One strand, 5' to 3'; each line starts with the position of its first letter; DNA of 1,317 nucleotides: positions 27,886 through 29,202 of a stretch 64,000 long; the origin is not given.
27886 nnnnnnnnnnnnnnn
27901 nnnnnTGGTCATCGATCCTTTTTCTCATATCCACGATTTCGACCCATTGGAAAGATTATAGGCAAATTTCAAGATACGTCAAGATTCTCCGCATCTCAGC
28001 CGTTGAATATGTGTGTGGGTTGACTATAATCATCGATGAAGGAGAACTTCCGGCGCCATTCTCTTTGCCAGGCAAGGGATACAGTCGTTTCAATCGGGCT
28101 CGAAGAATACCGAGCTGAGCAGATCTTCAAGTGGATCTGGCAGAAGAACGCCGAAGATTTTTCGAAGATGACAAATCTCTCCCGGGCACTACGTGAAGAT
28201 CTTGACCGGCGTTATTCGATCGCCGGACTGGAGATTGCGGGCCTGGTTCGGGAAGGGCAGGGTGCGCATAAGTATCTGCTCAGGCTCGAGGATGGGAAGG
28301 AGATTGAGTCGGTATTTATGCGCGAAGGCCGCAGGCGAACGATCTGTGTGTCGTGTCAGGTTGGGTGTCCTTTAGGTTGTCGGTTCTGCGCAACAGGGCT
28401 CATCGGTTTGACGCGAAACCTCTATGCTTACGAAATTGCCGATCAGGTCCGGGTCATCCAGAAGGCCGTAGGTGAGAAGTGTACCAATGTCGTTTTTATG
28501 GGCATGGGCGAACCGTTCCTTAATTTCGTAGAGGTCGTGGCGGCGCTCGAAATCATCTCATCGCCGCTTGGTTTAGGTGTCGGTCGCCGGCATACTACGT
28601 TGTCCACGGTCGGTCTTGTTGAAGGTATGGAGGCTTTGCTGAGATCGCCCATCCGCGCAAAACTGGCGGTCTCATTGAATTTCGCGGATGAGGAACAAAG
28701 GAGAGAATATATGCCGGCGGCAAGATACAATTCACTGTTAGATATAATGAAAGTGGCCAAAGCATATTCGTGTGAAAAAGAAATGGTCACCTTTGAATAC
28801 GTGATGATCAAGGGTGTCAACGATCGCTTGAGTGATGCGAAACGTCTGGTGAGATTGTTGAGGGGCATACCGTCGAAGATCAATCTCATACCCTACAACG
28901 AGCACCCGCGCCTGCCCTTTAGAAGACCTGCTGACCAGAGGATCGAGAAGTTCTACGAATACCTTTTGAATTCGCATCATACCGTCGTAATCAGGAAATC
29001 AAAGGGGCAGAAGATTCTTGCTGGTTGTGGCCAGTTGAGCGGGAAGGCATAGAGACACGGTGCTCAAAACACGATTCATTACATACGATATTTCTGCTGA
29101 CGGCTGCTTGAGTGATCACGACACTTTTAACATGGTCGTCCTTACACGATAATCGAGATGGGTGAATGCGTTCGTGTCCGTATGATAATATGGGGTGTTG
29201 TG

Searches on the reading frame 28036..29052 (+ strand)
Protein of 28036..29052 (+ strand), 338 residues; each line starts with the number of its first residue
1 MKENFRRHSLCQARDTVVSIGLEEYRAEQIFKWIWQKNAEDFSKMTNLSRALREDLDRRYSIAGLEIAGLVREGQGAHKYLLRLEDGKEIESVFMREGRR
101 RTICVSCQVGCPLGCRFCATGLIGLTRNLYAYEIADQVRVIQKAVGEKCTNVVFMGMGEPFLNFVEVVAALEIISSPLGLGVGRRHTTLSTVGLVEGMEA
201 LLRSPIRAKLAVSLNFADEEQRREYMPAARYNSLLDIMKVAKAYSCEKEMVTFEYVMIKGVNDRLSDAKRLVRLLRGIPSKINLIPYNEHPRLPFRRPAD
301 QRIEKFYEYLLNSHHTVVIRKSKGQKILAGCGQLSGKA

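Call 61: search_protein_families(library=pfam, proteins=[window:28036-29052:+], max_evalue=1e-8)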
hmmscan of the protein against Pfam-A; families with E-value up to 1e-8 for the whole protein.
window:28036-29052:+ (338 aa): 2 families
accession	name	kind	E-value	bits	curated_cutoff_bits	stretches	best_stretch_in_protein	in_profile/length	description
PF04055.27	Radical_SAM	-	8.3e-18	65.5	29.5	1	106-264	2-157/166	Radical SAM superfamily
PF21016.3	RlmN_N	-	4.6e-15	55.6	24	1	15-61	13-59/60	Ribosomal RNA large subunit methyltransferase N-terminal domain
